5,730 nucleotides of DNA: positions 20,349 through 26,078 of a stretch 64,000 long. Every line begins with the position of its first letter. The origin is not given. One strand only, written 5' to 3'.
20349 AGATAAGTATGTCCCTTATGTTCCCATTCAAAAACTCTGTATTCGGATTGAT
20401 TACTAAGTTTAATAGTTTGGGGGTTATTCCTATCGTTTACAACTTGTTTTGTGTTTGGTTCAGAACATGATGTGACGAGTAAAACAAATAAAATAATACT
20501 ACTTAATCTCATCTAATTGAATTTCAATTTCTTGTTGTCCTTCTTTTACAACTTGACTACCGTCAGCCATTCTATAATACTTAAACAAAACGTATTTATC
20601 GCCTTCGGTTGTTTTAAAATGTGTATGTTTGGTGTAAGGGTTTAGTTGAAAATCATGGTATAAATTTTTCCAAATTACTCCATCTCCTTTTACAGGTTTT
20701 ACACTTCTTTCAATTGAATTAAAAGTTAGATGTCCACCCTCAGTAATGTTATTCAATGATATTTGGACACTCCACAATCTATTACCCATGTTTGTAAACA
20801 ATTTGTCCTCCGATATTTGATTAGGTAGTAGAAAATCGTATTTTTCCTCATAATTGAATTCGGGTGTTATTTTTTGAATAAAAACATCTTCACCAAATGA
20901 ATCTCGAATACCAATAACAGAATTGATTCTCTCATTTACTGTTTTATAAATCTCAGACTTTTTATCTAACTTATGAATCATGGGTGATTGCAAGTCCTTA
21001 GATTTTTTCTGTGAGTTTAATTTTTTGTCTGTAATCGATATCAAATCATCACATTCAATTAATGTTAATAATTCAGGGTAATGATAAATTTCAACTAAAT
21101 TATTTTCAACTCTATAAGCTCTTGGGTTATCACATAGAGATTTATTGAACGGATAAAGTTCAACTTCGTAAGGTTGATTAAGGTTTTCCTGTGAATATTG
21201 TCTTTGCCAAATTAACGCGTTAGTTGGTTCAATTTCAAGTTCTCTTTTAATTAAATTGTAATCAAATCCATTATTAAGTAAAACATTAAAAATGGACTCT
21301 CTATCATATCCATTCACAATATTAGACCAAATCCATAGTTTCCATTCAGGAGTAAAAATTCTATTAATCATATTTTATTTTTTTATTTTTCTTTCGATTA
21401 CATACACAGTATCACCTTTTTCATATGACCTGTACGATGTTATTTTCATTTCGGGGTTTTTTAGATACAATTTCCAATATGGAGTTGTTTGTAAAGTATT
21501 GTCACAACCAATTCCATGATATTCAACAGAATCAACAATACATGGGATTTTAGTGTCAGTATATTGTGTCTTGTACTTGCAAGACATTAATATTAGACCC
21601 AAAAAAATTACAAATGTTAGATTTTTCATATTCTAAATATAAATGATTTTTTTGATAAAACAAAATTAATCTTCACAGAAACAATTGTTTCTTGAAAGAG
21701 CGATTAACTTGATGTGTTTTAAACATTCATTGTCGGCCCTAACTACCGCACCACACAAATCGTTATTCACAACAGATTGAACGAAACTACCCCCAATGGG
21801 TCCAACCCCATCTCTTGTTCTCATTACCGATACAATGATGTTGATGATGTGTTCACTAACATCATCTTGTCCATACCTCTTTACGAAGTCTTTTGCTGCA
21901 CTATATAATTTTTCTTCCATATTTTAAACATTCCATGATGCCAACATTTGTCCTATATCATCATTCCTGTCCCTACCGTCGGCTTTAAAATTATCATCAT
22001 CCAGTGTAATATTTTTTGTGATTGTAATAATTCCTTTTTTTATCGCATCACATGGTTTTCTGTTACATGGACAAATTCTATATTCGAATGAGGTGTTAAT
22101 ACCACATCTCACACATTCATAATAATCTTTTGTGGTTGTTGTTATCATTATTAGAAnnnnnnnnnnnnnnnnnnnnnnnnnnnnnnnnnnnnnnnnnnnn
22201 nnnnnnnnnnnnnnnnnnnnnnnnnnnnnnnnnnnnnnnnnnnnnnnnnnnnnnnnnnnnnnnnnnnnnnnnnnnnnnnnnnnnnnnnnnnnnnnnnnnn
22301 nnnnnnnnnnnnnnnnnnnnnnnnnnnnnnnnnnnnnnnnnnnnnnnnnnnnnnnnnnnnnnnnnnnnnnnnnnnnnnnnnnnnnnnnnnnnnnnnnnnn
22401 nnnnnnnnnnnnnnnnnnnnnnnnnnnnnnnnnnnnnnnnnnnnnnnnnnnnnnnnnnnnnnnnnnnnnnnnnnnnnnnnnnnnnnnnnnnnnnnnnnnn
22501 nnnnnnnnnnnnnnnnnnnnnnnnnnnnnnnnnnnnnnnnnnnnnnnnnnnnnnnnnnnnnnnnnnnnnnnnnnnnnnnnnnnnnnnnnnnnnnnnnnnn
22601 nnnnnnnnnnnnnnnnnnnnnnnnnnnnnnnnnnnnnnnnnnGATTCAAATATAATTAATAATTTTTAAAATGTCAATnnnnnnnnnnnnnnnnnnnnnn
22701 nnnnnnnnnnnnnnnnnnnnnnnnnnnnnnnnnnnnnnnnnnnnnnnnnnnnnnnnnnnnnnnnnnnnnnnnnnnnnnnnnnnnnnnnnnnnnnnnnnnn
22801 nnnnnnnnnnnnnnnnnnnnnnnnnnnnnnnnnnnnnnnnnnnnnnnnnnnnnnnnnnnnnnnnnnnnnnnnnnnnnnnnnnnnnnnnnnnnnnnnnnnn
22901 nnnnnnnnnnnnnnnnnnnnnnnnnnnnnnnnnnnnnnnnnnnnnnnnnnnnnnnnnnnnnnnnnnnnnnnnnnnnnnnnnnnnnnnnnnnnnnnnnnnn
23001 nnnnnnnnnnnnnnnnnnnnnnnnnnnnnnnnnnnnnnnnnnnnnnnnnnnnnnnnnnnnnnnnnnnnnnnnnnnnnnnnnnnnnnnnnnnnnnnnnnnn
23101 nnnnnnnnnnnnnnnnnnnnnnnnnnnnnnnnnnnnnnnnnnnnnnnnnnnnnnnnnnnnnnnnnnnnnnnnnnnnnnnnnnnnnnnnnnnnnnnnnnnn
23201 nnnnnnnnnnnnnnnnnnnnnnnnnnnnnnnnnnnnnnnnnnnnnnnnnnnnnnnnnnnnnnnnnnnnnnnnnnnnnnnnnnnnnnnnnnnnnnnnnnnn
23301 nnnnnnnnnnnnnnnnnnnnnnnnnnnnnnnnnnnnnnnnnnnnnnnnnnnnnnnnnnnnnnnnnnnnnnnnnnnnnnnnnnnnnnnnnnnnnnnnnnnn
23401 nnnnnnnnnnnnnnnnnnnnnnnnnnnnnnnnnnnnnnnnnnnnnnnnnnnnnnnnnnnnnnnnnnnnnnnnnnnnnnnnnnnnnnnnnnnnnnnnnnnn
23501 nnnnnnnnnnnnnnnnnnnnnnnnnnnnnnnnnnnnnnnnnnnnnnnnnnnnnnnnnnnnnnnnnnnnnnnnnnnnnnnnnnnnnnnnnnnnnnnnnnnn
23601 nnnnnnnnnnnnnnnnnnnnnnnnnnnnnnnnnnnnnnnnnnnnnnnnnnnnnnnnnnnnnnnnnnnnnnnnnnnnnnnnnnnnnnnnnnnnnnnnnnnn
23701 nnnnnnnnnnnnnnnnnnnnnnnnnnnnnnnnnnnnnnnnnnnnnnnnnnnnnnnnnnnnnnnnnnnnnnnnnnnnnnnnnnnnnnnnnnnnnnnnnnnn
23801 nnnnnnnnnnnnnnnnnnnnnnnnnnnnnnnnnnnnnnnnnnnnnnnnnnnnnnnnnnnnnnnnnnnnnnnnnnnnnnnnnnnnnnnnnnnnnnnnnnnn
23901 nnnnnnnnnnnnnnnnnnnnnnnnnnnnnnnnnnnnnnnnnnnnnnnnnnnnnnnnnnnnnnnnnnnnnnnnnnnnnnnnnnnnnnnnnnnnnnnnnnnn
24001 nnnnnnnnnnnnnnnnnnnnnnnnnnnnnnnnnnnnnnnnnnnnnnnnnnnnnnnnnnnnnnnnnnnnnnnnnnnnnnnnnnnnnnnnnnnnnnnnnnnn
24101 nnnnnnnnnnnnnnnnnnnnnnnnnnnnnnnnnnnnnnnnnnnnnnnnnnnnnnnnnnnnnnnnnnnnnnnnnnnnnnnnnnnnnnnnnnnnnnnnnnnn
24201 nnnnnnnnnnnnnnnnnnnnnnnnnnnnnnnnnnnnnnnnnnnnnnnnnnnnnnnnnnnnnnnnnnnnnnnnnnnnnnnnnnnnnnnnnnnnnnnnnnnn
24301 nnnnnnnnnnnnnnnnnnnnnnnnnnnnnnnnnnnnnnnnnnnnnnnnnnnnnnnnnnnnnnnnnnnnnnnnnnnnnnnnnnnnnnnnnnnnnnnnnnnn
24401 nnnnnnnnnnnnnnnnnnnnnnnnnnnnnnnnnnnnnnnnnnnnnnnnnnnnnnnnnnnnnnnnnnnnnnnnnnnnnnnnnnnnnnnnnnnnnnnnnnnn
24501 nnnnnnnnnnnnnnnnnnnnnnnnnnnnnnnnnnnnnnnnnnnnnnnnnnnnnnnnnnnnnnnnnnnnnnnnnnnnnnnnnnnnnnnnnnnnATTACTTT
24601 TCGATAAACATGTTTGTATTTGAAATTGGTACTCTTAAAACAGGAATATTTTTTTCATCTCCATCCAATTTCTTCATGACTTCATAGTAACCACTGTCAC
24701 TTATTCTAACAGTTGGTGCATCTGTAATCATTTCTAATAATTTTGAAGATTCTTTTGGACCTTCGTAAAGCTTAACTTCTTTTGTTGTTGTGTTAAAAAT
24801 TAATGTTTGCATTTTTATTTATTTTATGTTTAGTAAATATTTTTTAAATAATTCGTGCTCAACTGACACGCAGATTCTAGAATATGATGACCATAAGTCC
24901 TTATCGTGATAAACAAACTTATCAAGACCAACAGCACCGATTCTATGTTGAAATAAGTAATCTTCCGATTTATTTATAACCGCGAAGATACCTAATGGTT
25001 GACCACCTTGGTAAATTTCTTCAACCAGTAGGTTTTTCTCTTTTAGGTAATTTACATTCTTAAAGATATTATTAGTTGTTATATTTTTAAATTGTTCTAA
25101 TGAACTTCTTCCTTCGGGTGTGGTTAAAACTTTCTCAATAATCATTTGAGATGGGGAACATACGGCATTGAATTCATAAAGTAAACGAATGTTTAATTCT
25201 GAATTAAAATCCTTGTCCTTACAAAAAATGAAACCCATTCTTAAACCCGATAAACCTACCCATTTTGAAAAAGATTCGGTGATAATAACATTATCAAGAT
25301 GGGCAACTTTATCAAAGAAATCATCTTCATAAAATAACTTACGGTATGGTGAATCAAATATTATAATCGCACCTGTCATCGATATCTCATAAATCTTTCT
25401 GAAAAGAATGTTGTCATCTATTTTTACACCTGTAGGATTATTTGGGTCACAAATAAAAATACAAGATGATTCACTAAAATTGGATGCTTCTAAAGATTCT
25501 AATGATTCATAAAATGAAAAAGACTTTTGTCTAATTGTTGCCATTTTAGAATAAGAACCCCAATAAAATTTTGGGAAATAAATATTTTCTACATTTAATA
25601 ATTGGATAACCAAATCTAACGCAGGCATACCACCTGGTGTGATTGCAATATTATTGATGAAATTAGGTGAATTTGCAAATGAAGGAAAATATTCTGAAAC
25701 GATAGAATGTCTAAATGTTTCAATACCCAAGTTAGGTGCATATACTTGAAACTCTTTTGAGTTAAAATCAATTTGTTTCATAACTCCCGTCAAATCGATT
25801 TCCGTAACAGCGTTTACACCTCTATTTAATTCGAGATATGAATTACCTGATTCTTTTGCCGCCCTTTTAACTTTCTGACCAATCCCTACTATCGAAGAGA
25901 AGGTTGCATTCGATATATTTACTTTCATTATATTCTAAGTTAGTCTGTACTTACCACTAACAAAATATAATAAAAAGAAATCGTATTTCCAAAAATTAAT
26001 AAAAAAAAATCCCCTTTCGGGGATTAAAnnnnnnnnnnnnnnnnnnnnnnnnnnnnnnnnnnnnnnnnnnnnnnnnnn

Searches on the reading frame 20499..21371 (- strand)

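Call 23: search_protein_families(library=phrogs, proteins=[window:20499-21371:-], max_evalue=0.001)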
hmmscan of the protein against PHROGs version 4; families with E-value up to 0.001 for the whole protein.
window:20499-21371:- (290 aa): 0 families

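Call 76: search_protein_families(library=pfam, alignment_id=A4, max_evalue=0.001)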
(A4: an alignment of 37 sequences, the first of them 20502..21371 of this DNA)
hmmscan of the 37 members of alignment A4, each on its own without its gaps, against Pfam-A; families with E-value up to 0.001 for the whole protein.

A. member 1, window:20502-21371:- (290 aa): 1 family
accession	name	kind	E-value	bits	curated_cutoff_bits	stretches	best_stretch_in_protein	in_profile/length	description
PF13640.12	2OG-FeII_Oxy_3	-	7.9e-05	24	27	1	193-267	23-98/98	2OG-Fe(II) oxygenase superfamily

B. families by the number of members that match (of 37 scanned): 18 families
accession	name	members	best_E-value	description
PF00303.24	Thymidylat_synt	1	1.4e-89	Thymidylate synthase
PF01555.25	N6_N4_Mtase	1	3e-36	DNA methylase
PF01145.31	Band_7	1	3.9e-23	SPFH domain / Band 7 family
PF18143.6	HAD_SAK_2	1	8.2e-21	HAD domain in Swiss Army Knife RNA repair proteins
PF02643.20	DUF192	1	2.8e-18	Uncharacterized ACR, COG1430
PF00120.29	Gln-synt_C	1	3.6e-17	Glutamine synthetase, catalytic domain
PF05050.19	Methyltransf_21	1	1.3e-16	Methyltransferase FkbM domain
PF03061.28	4HBT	1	1.1e-15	Thioesterase superfamily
PF00535.33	Glycos_transf_2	1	1.7e-12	Glycosyl transferase family 2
PF03951.24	Gln-synt_N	1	4.1e-09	Glutamine synthetase, beta-Grasp domain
PF10504.14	DUF2452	1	1.2e-08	Protein of unknown function (DUF2452)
PF24694.1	LNS2_PITM1-3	1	6.1e-08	PITM 1-3, LNS2 domain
PF00149.33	Metallophos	1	1.1e-06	Calcineurin-like phosphoesterase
PF01471.23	PG_binding_1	1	1.4e-06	Putative peptidoglycan binding domain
PF03767.20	Acid_phosphat_B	1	2.2e-06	HAD superfamily, subfamily IIIB (Acid phosphatase)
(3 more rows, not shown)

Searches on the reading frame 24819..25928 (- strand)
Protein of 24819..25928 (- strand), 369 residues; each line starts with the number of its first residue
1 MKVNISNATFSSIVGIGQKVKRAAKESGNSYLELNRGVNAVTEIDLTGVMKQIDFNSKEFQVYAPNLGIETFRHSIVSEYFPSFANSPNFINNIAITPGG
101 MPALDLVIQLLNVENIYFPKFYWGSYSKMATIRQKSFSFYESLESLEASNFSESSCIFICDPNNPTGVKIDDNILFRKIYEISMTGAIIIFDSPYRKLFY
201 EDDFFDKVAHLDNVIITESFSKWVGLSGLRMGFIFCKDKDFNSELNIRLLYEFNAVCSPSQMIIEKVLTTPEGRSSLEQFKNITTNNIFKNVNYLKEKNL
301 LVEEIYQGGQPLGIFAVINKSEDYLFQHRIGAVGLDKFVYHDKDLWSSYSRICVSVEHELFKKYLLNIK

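Call 4: search_protein_families(library=pfam, proteins=[window:24819-25928:-], max_evalue=0.01)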
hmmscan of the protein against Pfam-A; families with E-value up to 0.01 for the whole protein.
window:24819-25928:- (369 aa): 2 families
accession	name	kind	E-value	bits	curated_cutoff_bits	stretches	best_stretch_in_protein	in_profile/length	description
PF00155.27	Aminotran_1_2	-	6.7e-21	75.3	19.7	1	55-279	30-271/361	Aminotransferase class I and II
PF04864.19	Alliinase_C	-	0.0016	17.9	22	1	132-269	116-241/363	Allinase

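Call 6: search_protein_families(library=phrogs, proteins=[window:24819-25928:-], max_evalue=0.01)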
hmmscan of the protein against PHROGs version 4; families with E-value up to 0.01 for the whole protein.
window:24819-25928:- (369 aa): 2 families
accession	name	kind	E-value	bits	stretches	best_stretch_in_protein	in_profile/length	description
phrog_5879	-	unknown function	2.2e-26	93.5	1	19-305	20-325/403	-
phrog_29014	-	unknown function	0.0029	18.8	1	208-295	9-96/106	-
